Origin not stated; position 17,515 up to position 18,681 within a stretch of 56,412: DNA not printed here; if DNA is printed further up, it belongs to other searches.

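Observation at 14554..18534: Two divergently transcribed UbiU/UbiV-like peptidase-U32 pairs (candidate O2-independent Fe-S hydroxylases) in an archaeal catabolic island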

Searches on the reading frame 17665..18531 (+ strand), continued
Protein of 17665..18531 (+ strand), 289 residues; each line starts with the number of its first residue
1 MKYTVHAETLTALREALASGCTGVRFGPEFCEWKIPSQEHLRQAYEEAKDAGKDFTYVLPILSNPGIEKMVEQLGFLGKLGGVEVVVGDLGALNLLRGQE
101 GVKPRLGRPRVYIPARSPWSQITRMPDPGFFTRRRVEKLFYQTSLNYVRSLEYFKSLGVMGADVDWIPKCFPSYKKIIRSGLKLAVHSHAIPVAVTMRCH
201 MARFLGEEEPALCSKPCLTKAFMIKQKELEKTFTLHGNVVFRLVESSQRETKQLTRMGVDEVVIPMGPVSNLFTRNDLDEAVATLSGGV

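Call 56: search_protein_families(library=pfam, proteins=[L027:378-2390:+, L020:6604-8064:+, L029:12263-12895:-, L027:3173-5302:+, L021:9218-13840:+, L027:7769-9973:-, L022:10911-12071:-, L035:2494-3315:+, L035:5779-7095:+, L021:5703-6827:+], max_evalue=0.001)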
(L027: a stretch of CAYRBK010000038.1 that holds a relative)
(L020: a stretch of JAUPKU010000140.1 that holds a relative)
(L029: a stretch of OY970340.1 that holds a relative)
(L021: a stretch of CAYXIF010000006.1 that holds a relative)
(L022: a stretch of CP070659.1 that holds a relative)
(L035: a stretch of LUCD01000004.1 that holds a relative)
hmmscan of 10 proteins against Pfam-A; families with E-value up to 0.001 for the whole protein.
L027:378-2390:+ (671 aa): 0 families

L020:6604-8064:+ (487 aa): 2 families
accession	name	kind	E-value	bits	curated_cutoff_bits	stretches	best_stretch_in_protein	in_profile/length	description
PF04055.27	Radical_SAM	-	2.1e-17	64.2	29.5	1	229-386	2-156/166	Radical SAM superfamily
PF02310.24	B12-binding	-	9.3e-10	38.8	32.1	1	43-153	10-115/121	B12 binding domain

L029:12263-12895:- (211 aa): 2 families
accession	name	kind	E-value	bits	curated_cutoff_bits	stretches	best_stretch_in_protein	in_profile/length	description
PF02310.24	B12-binding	-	2.2e-18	66.7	32.1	1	99-200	12-119/121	B12 binding domain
PF02607.22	B12-binding_2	-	3.8e-11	43.5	23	1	5-76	3-73/74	B12 binding domain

L027:3173-5302:+ (710 aa): 2 families
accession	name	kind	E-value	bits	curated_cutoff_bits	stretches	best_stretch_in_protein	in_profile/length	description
PF20581.3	DUF6785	-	1.4e-15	57.3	25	1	17-454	3-401/498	Family of unknown function (DUF6785)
PF20580.3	DUF6784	-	3.5e-05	24.3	26.4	1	607-694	2-92/101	Domain of unknown function (DUF6784)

L021:9218-13840:+ (1541 aa): 4 families
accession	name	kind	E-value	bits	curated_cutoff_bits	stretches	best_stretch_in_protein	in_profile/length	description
PF04389.22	Peptidase_M28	-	2.1e-13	50.9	21.3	1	259-368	1-100/193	Peptidase family M28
PF02687.27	FtsX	-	8.5e-09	35.9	25.5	1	1265-1372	8-117/120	FtsX-like permease C-terminal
PF12704.14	MacB_PCD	-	2.7e-06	28.3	27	1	985-1174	4-175/207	MacB-like periplasmic core domain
PF05450.20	Nicastrin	-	3.2e-06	27.3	25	1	272-341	1-73/218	Nicastrin large lobe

L027:7769-9973:- (735 aa): 6 families
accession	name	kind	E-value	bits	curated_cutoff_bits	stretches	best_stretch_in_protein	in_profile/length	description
PF02449.21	Glyco_hydro_42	-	1.8e-57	195.9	21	1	33-411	8-374/376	Beta-galactosidase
PF08532.16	Glyco_hydro_42M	-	7.5e-22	78.3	25.8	1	426-625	2-187/207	Beta-galactosidase trimerisation domain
PF01301.25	Glyco_hydro_35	-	3.1e-07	30.8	27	1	31-90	20-82/319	Glycosyl hydrolases family 35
PF22369.2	GLMA_2nd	-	3.4e-05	24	27.7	1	456-514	21-79/138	GLMA-like, second domain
PF00150.24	Cellulase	-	3.5e-05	23.9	23.5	1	36-167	22-139/272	Cellulase (glycosyl hydrolase family 5)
PF01373.23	Glyco_hydro_14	-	0.00015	21.3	27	0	181-223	180-222/402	Glycosyl hydrolase family 14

L022:10911-12071:- (387 aa): 3 families
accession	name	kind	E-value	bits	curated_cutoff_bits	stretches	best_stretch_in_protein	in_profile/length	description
PF01751.28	Toprim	-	3.5e-09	37.2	23.1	1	174-251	1-93/96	Toprim domain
PF13662.12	Toprim_4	-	1e-08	35.7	25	1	174-235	2-72/85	Toprim domain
PF13155.12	Toprim_2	-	1.1e-05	26.1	22.1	1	176-250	1-83/88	Toprim-like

L035:2494-3315:+ (274 aa): 1 family
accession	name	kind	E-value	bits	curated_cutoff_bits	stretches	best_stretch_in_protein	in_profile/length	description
PF16640.11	Big_3_5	-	3.5e-08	34.4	35.5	0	45-133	3-87/88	Bacterial Ig-like domain (group 3)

L035:5779-7095:+ (439 aa): 2 families
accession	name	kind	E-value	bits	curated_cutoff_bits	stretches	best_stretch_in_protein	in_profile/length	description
PF13562.11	NTP_transf_4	-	6e-28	98.3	27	1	7-180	2-151/153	Sugar nucleotidyl transferase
PF00132.30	Hexapep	-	0.00088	19.3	27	0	220-246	2-28/36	Bacterial transferase hexapeptide (six repeats)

L021:5703-6827:+ (375 aa): 1 family
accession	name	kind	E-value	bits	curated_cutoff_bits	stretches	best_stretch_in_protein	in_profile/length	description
PF01208.23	URO-D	-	4.9e-07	29.5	23.9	1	93-211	75-194/346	Uroporphyrinogen decarboxylase (URO-D)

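Call 57: find_related_loci(query=A3, collection=metagenome_contigs, flank=10000)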
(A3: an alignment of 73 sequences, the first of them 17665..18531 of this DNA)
Query A3 (289 aa) in metagenome_contigs; peptide patterns used: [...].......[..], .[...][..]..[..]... (x = any residue, [..] = any of these).
220 stretches matched a pattern; 138 encode a relative of the query (tblastn E <= 1e-3); the best 80 are kept; 80 distinct loci.
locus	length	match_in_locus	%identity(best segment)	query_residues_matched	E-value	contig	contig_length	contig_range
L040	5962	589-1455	86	1-289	1e-176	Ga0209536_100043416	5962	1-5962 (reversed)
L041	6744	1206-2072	85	1-289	7e-173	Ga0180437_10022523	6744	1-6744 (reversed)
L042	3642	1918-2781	84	1-289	1e-168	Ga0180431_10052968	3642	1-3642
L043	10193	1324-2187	79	1-288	2e-158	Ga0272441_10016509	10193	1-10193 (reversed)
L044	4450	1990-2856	75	1-289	3e-153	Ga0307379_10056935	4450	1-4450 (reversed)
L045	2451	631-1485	76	1-285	2e-157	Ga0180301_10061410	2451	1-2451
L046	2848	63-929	66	1-289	2e-146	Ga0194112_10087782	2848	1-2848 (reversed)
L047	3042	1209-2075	71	1-289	2e-144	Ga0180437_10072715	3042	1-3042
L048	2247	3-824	73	16-289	8e-147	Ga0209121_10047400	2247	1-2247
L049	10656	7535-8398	65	1-288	5e-135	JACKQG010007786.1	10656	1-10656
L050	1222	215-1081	62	1-289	3e-145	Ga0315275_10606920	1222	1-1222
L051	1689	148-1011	66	1-288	1e-141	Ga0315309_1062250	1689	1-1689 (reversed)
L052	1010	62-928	61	1-289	4e-140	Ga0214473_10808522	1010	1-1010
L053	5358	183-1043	55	1-288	5e-109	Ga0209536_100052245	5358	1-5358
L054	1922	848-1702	52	1-285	1e-107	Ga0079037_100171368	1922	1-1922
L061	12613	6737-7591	47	1-287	1e-90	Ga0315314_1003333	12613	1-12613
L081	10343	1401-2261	44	1-287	9e-84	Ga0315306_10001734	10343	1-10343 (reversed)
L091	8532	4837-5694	45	1-285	3e-83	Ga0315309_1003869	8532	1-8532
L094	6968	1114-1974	45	1-287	8e-83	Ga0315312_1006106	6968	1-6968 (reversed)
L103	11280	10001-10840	45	1-279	1e-81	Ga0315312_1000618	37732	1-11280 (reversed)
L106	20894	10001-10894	41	1-289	9e-81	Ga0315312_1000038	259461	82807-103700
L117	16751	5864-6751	42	1-287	7e-79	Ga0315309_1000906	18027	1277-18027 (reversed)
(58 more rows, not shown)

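Call 61: search_protein_families(library=pfam, proteins=[L081:7060-10176:-, L117:6863-8761:-, L106:17630-19804:-, L081:5189-5950:+, L094:5518-6507:+, L103:7148-7984:-, L091:2641-3456:+, L061:11340-12458:+, L106:6217-7404:-, L081:2788-4956:-], max_evalue=0.001)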
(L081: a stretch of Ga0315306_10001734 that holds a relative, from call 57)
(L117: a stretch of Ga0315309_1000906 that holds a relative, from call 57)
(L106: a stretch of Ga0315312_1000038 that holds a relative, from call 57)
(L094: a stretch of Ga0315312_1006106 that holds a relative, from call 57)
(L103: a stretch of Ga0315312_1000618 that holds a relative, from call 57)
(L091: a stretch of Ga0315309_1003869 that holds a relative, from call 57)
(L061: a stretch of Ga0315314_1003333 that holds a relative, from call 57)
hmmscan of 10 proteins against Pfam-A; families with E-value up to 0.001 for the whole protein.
L081:7060-10176:- (1039 aa): 2 families
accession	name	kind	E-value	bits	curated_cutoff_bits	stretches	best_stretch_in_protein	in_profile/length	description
PF02687.27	FtsX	-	1e-12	48.6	25.5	1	784-888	8-114/120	FtsX-like permease C-terminal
PF12704.14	MacB_PCD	-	2.7e-05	25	27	1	488-656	1-159/207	MacB-like periplasmic core domain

L117:6863-8761:- (633 aa): 0 families

L106:17630-19804:- (725 aa): 2 families
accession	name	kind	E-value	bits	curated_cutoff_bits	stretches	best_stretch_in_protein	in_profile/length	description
PF20581.3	DUF6785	-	6.3e-19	68.3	25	1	19-583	1-498/498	Family of unknown function (DUF6785)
PF20580.3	DUF6784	-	4.6e-14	52.9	26.4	1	630-704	4-77/101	Domain of unknown function (DUF6784)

L081:5189-5950:+ (254 aa): 2 families
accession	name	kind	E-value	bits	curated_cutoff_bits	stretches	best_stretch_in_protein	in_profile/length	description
PF13580.11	SIS_2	-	1.1e-42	145.7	27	1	6-147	1-138/138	SIS domain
PF10740.15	DUF2529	-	0.00032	20.8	22.3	0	14-52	12-50/169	Domain of unknown function (DUF2529)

L094:5518-6507:+ (330 aa): 2 families
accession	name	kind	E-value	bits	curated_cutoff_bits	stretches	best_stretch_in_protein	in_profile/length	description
PF00480.26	ROK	-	8.6e-54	183.5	22.9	1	17-327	2-292/294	ROK family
PF01869.26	BcrAD_BadFG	-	1e-05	25.7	31.5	0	19-86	3-73/271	BadF/BadG/BcrA/BcrD ATPase family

L103:7148-7984:- (279 aa): 1 family
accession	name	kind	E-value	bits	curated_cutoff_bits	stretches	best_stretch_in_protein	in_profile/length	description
PF01261.30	AP_endonuc_2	-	1e-20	74.9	31.1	1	30-263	2-234/249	Xylose isomerase-like TIM barrel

L091:2641-3456:+ (272 aa): 5 families
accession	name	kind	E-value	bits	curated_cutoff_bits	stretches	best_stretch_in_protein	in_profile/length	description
PF00005.33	ABC_tran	-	5.9e-29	101.8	25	1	24-164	6-137/137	ABC transporter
PF13304.12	AAA_21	-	1.2e-12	49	27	1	109-198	220-303/304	AAA domain, putative AbiEii toxin, Type IV TA system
PF02463.25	SMC_N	-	4.3e-05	23.5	40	0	135-207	136-211/220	RecF/RecN/SMC N terminal domain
PF25199.1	nSTAND_NTPase5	-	0.00027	21.2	34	0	27-65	39-78/145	Novel STAND NTPase 5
PF06414.18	Zeta_toxin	-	0.00041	20.3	22.3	1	34-79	21-66/199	Zeta toxin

L061:11340-12458:+ (373 aa): 1 family
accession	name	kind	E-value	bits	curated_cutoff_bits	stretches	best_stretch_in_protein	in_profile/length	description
PF01408.29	GFO_IDH_MocA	-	4.8e-16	60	24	1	21-145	2-120/120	Oxidoreductase family, NAD-binding Rossmann fold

L106:6217-7404:- (396 aa): 1 family
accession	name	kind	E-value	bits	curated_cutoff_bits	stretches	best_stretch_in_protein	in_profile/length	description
PF01208.23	URO-D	-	1.2e-19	71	23.9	1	203-390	161-342/346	Uroporphyrinogen decarboxylase (URO-D)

L081:2788-4956:- (723 aa): 5 families
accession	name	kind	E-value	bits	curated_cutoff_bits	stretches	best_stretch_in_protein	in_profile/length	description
PF02449.21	Glyco_hydro_42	-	6e-57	194.1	21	1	23-387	10-362/376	Beta-galactosidase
PF08532.16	Glyco_hydro_42M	-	1.7e-22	80.4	25.8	1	413-613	1-187/207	Beta-galactosidase trimerisation domain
PF01301.25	Glyco_hydro_35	-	7.1e-08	32.8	27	1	22-78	23-82/319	Glycosyl hydrolases family 35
PF22369.2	GLMA_2nd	-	7.1e-05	23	27.7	1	444-502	21-79/138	GLMA-like, second domain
PF00150.24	Cellulase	-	0.00061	19.8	23.5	0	26-155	24-139/272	Cellulase (glycosyl hydrolase family 5)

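Call 72: list_cluster_members(proteins=[window:17665-18531:+, window:16598-17665:+, window:6443-7618:-, window:19590-20348:+, window:18515-18919:-])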
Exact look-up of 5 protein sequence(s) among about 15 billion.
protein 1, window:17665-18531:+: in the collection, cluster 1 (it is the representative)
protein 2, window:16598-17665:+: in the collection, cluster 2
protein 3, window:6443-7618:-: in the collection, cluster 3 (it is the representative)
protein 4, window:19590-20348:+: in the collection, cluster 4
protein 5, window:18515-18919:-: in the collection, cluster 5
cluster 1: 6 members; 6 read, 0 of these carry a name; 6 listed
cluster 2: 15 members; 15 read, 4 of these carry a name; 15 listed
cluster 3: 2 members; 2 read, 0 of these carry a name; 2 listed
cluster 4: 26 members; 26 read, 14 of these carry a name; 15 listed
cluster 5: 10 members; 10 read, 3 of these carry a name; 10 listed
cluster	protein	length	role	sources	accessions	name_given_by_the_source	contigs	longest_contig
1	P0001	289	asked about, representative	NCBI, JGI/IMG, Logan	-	-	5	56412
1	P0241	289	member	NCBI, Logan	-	-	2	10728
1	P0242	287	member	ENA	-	-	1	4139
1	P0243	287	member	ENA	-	-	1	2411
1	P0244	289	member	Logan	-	-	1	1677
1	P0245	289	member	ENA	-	-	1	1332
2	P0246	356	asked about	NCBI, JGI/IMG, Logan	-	-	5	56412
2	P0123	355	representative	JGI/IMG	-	putative protease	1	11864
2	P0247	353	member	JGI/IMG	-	putative protease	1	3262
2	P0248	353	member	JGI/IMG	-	putative protease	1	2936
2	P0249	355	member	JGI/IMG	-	putative protease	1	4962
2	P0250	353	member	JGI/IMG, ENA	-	-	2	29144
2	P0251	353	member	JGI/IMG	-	-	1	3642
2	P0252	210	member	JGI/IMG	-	-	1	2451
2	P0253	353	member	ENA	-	-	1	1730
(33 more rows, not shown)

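Call 77: search_protein_representatives(alignment_id=A3)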
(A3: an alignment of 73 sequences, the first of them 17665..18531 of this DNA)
Query: 73 sequences, 289 profile positions. Proteins with E-value up to 0.001 (for the whole library): 1253; up to 1e-10: 591; up to 1e-30: 25. The best 150 are listed.
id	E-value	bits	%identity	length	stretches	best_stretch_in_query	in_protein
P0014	4.0e-137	472.2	-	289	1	1-287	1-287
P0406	3.2e-120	416.7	-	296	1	1-286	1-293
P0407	2.2e-116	404.1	-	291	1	1-286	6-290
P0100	2.2e-92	325.4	-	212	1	1-211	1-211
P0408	3.8e-92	324.6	-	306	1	1-283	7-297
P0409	3.8e-92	324.6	-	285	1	3-286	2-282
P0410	4.7e-91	321.0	-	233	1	58-286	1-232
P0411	2.9e-84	298.8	-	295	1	1-286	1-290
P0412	1.5e-83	296.4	-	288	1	1-286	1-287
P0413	2.5e-83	295.6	-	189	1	1-187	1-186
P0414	1.0e-82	293.7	-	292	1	1-287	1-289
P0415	1.2e-78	280.3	-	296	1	1-287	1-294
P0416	2.7e-75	269.3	-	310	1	1-270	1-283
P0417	1.2e-71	257.3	-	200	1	86-284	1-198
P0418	2.1e-70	253.3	-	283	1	2-285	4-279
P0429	2.1e-30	122.0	-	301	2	1-222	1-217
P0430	3.5e-29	118.0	-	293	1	1-225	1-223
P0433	3.2e-28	114.8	-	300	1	1-244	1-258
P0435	4.2e-28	114.4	-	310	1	1-221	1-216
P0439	6.3e-26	107.3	-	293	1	1-267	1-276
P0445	1.3e-24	103.0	-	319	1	23-242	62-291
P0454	1.0e-23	100.0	-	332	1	12-243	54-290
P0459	4.1e-23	98.1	-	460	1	1-255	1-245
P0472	5.2e-22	94.4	-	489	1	21-264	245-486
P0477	1.3e-21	93.2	-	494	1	2-220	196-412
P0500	4.1e-20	88.2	-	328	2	2-141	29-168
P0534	1.0e-18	83.6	-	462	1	4-250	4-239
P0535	1.4e-18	83.2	-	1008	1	3-263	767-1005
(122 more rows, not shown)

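Call 79: search_protein_families(library=ncbifam, alignment_id=A5, max_evalue=0.001)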
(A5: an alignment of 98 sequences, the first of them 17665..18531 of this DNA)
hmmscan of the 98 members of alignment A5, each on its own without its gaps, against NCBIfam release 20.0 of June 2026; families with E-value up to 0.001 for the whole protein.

A. member 1, window:17665-18531:+ (289 aa): 0 families

B. families by the number of members that match (of 98 scanned): 3 families
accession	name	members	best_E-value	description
NF011991.0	PRK15447.1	5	3.4e-132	U32 family peptidase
NF047965.1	quinone_UbiV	3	1.2e-108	ubiquinone anaerobic biosynthesis protein UbiV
NF011996.0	PRK15452.1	1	3e-05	prephenate-dependent tRNA uridine(34) hydroxylase TrhP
